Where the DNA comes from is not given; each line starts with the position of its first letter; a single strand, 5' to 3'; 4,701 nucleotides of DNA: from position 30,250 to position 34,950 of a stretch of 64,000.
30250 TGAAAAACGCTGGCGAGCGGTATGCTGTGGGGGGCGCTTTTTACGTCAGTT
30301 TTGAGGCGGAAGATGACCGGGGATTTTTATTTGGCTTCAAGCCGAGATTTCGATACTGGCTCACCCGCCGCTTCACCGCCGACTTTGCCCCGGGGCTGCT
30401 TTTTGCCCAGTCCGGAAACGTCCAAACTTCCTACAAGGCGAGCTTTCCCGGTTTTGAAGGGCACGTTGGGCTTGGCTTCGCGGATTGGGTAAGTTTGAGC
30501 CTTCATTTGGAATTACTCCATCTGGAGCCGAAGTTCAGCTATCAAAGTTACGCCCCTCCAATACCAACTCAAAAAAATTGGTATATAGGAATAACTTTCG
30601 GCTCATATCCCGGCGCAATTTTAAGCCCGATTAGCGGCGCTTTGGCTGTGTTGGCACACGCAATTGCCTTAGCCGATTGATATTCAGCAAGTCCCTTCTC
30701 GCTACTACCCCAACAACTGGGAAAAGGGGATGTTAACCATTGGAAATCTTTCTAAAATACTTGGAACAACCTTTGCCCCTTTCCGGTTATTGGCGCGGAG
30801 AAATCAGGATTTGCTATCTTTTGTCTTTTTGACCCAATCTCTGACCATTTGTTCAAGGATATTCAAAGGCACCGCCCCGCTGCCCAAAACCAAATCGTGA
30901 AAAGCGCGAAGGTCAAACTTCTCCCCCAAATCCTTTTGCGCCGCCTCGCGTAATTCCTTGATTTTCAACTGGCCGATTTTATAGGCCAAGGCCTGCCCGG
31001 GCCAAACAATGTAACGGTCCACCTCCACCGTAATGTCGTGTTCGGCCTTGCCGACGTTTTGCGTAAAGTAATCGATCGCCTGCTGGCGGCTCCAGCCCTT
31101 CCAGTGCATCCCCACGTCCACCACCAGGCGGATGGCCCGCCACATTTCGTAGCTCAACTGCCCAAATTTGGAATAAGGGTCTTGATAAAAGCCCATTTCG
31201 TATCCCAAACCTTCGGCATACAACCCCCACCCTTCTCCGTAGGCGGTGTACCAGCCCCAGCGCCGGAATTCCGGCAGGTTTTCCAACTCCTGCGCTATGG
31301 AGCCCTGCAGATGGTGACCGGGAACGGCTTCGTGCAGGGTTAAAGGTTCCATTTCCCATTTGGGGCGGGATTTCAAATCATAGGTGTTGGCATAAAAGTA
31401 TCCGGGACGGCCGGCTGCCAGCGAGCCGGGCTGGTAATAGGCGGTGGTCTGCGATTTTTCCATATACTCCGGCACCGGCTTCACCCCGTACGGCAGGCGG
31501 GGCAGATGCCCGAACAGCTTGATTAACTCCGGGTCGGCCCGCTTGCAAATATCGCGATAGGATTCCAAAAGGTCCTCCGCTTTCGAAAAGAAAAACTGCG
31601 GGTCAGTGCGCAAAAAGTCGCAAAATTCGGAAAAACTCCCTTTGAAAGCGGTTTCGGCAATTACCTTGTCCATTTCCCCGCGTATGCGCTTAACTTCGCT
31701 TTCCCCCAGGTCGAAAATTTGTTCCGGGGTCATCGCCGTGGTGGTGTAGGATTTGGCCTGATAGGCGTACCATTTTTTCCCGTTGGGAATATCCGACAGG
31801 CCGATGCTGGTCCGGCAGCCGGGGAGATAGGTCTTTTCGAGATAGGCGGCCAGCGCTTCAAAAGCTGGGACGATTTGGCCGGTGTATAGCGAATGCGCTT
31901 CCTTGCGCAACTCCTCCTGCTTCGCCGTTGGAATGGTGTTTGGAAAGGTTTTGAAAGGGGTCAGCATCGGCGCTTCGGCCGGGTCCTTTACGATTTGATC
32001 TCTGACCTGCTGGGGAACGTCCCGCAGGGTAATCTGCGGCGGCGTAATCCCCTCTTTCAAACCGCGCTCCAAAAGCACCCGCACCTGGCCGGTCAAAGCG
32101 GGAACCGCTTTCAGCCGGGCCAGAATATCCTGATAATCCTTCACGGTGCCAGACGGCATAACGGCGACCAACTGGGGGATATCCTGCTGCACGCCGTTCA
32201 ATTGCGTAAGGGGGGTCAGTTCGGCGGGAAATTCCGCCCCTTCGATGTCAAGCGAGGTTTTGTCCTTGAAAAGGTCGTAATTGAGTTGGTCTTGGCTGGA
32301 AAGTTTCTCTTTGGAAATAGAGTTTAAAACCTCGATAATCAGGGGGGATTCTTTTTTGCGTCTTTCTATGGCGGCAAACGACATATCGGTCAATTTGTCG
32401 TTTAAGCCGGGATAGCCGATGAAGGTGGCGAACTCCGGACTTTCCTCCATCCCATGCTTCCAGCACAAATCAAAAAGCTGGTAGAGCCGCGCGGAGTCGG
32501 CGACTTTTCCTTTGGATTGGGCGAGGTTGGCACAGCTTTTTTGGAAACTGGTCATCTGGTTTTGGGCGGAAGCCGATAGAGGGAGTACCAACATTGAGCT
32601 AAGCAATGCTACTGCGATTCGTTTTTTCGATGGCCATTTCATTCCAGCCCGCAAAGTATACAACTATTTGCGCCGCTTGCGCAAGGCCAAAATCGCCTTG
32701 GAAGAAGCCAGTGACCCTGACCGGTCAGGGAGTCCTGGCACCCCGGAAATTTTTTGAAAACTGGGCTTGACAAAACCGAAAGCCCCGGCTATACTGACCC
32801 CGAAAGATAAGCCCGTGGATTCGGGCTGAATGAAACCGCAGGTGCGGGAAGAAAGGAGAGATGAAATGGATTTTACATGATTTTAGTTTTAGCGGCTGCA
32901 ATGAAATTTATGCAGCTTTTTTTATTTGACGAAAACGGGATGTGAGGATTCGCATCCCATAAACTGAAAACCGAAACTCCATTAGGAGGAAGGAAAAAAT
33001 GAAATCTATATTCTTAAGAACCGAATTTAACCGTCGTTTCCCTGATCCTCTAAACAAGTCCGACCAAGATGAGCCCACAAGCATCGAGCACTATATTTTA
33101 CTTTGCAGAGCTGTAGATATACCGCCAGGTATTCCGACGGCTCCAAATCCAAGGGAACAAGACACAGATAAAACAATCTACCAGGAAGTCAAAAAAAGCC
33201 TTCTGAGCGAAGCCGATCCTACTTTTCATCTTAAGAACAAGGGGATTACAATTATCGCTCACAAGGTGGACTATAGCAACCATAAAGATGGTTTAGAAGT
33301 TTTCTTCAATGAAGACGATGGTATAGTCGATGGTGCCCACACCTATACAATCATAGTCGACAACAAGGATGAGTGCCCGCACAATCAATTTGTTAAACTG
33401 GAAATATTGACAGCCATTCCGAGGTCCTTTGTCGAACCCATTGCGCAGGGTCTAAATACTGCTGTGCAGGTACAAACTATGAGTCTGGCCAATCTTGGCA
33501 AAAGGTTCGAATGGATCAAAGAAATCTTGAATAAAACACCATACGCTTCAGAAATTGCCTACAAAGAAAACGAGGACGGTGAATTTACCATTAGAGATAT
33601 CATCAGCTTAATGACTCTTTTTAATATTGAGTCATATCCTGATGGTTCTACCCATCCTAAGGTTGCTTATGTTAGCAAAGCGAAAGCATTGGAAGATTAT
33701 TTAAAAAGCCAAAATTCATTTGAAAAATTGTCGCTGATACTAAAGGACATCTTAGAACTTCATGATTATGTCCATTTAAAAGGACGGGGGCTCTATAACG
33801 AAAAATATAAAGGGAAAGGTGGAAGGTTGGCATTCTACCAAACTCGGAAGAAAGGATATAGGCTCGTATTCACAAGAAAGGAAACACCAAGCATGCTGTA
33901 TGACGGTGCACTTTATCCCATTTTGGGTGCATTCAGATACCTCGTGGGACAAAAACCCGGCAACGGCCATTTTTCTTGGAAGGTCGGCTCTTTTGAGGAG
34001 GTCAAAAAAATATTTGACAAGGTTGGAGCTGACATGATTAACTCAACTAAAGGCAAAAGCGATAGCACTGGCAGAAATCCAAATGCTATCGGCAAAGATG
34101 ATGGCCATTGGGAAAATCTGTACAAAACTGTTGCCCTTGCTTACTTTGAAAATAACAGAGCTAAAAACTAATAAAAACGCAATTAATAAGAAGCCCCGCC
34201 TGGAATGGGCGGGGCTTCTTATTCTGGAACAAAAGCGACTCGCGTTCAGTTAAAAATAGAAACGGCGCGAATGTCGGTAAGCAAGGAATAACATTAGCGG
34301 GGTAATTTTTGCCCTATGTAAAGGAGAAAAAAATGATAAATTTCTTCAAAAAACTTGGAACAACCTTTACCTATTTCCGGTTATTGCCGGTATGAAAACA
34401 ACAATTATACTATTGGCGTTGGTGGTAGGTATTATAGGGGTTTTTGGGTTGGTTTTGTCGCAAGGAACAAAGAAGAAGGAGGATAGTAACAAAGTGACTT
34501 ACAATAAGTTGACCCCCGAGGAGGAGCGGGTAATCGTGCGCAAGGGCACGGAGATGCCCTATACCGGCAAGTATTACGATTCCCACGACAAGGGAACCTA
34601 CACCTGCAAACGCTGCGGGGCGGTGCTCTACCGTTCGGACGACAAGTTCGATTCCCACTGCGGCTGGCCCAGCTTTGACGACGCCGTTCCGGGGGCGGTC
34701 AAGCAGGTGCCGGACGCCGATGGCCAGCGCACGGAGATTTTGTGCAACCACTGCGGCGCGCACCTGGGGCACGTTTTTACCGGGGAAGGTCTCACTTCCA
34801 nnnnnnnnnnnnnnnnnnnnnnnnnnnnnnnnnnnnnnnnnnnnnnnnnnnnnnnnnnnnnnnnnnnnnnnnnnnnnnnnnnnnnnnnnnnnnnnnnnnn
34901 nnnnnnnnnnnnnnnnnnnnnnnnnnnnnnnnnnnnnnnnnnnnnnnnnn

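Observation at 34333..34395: ~50-nt repeat present at 30741..30795 and 34335..34390; second copy forms a 20-codon uORF translationally coupled (ATGA) to msrBA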

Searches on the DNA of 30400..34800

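Call 9: search_rna_families(source=window, start=30400, end=34800, threshold=evalue, max_evalue=10)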
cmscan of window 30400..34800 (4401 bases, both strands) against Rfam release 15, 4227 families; matches with E-value up to 10: 13.
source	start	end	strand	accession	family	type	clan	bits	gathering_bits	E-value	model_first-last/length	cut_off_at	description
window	34184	34253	-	RF00506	Thr_leader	Cis-reg; leader;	-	30.5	55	0.007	1-118/118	no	Threonine operon leader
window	34149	34250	-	RF01770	rimP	Cis-reg; leader;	-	28.6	47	0.11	1-102/102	no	Gammaprotebacteria rimP leader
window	34188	34246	-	RF02450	ncr1175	Gene; sRNA;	-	21.4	60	1.4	1-110/110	no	Bacillus sRNA ncr1175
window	34152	34238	+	RF02621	BSnc120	Gene; sRNA;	-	21.3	114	0.24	1-88/88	no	Brucella sRNA 120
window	34167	34223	+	RF01859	Phe_leader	Cis-reg; leader;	-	20.8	55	4.3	1-125/125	no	Phenylalanine leader peptide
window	34177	34230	-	RF00125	IS128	Gene; sRNA;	-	19.1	80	1.2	1-209/209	no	IS128 RNA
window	34185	34248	-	RF01772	rnk_pseudo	Cis-reg; leader;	-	19.1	55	7.9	1-108/108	no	Pseudomonas rnk leader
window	34188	34223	-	RF02621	BSnc120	Gene; sRNA;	-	17.9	114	2.8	38-70/88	no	Brucella sRNA 120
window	32803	32861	-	RF02278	Betaproteobacteria_toxic_sRNA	Gene; sRNA;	-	16.8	50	7.1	1-64/64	no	Betaproteobacteria toxic small RNA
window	32995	33018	-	RF00180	REN-SRE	Cis-reg;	-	16.4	41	1.7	1-37/37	no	Renin stability regulatory element (REN-SRE)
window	34185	34287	-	RF02837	anti-hemB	Gene; sRNA;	-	15.5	49.5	4.3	1-81/81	no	Burkholderia RNA 7 (anti-hemB)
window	32724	32779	-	RF02147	MEG8_3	Gene; lncRNA;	-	12.8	40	9.4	1-66/66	no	Maternally expressed 8 exon 3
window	32012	32091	+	RF02695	NrsZ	Gene; sRNA;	-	12.2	76.9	5.4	13-90/236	no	Nitrogen regulated small RNA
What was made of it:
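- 34185..34223 (.): Strong hairpin terminator (16-bp stem) that closes the AIPR gene and insulates the msrBA control region. The sub-threshold Rfam 'leader' hits (Thr_leader and others) all fall on this hairpin, not on the uORF (call 9).
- On Known RNA family (Rfam): All 13 weak hits are below threshold, and eight of them lie on or next to the terminator at 34185-34223 (call 9).
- Closest known: Leader-peptide transcription attenuators. Different: The Rfam leader hits are sub-threshold and sit on the neighbouring terminator (call 9).
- Tried and rejected: The weak leader-like hits sit on the AIPR terminator (call 9).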

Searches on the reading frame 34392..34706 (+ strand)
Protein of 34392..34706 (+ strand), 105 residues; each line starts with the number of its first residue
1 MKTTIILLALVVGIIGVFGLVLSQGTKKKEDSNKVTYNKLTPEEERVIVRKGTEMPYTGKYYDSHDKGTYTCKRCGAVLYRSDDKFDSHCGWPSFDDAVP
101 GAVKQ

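Call 34: find_related_loci(query=A2, collection=metagenome_contigs, flank=3000)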
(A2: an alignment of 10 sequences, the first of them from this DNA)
Query A2 (105 aa) in metagenome_contigs; peptide patterns used: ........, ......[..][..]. (x = any residue, [..] = any of these).
600 stretches matched a pattern (row limit reached: there are more); 597 encode a relative of the query (tblastn E <= 1e-3); the best 80 are kept; 80 distinct loci.
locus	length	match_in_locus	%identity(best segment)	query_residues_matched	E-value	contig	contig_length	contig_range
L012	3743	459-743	62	12-105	1e-38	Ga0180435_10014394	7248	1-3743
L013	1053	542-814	58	10-105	1e-38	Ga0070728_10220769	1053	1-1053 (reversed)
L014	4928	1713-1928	76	34-105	3e-36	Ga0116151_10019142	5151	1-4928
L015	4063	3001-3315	57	5-105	5e-36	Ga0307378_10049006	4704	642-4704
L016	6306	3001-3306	57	1-105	4e-36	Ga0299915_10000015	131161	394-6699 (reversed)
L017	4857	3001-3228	70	30-105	9e-36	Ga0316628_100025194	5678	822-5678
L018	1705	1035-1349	57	5-105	7e-36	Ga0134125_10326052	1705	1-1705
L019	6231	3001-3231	68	29-105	5e-35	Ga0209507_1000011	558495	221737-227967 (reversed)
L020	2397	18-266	65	21-105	1e-34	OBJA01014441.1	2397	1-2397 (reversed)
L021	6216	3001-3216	72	34-105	3e-34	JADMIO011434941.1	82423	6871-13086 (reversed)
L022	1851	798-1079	56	5-105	1e-34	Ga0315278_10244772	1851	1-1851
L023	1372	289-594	54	1-105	1e-34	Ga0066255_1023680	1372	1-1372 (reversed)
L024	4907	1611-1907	56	1-103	4e-34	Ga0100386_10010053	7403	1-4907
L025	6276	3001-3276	58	7-105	4e-34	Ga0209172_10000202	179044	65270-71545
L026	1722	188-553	48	1-105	5e-34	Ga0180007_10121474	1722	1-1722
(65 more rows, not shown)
